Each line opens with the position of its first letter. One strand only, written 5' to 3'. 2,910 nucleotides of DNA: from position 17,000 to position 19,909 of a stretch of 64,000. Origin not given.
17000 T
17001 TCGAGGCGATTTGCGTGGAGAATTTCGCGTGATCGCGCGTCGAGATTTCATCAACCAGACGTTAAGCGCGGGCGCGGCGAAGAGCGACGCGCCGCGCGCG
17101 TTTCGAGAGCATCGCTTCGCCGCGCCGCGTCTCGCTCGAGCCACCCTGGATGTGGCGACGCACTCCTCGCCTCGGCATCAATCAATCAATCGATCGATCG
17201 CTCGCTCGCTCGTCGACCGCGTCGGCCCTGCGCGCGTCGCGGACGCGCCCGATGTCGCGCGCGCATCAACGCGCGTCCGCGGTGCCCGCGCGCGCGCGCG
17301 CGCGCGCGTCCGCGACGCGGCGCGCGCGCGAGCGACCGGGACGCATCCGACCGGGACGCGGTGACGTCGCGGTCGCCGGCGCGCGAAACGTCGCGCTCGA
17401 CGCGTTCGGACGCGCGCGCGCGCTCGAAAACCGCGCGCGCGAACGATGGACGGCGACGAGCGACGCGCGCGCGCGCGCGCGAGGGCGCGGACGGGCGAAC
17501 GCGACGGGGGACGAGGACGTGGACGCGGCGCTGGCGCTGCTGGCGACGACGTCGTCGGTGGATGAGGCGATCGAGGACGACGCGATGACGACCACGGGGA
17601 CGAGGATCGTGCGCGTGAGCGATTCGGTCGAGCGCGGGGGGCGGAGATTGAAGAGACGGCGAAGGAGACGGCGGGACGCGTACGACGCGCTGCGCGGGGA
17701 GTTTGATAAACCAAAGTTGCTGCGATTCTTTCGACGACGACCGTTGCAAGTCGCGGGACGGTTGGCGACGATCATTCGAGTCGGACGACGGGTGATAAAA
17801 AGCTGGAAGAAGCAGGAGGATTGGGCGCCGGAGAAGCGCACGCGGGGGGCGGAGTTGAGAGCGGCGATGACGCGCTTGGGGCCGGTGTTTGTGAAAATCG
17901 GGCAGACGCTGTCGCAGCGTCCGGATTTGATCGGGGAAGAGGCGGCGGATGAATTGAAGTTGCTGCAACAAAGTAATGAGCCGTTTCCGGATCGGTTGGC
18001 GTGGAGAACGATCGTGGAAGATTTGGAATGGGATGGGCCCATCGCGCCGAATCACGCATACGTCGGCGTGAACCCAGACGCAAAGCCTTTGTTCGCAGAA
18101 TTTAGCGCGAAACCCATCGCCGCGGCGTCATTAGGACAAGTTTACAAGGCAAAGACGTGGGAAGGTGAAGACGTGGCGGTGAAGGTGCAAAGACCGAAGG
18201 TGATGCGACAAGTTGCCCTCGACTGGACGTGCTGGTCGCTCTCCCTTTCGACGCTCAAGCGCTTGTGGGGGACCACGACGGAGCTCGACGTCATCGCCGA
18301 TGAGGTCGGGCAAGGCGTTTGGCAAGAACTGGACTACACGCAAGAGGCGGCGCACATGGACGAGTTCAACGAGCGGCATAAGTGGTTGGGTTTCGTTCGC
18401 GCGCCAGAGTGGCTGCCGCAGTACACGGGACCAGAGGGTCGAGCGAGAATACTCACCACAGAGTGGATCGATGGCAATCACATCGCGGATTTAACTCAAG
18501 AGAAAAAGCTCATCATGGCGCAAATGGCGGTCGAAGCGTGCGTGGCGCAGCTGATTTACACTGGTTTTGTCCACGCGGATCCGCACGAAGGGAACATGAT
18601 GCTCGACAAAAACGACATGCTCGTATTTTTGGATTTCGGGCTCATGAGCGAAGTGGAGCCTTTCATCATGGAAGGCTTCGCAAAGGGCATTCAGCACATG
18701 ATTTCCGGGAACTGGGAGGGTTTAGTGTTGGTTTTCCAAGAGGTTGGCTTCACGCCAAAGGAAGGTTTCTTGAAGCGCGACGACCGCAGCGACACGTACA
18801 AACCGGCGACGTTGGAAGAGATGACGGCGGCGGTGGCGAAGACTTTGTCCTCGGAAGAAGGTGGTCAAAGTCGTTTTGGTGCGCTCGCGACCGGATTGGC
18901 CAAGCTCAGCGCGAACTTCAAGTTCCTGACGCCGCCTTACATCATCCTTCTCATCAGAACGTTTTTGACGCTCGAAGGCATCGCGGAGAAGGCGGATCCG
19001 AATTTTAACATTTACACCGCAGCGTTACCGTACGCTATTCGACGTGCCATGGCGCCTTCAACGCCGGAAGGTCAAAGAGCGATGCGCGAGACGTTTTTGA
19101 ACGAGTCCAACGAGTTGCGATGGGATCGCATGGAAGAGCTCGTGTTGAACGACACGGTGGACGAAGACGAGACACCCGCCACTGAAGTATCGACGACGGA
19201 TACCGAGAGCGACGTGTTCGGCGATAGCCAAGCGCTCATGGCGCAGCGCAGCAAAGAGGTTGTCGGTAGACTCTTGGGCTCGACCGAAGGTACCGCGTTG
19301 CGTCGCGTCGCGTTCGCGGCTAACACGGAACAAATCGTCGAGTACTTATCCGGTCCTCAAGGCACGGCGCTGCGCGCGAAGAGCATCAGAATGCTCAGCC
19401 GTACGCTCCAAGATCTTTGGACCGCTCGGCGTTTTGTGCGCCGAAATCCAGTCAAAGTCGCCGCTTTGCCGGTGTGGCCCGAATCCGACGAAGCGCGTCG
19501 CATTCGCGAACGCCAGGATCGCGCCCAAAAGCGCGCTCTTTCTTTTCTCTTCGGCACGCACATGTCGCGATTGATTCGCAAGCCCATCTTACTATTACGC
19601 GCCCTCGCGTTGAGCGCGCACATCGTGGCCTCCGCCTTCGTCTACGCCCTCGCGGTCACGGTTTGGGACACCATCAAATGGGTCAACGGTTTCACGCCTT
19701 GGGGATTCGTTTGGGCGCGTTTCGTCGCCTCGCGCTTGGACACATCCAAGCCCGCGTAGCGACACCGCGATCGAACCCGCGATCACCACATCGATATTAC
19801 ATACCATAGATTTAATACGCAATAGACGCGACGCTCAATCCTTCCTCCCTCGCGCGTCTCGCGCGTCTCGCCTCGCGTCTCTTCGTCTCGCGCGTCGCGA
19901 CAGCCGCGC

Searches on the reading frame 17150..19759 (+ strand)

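Call 15: search_protein_families(library=pfam, proteins=[window:17150-19759:+], max_evalue=0.001)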
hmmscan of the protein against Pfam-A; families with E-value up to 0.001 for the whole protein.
window:17150-19759:+ (869 aa): 2 families
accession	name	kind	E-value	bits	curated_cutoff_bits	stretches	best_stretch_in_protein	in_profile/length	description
PF03109.22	ABC1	-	5.9e-54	183.2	22.9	1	312-525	27-240/244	ABC1 atypical kinase-like domain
PF01636.29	APH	-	4.1e-05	23.9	23.2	1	438-499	133-197/239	Phosphotransferase enzyme family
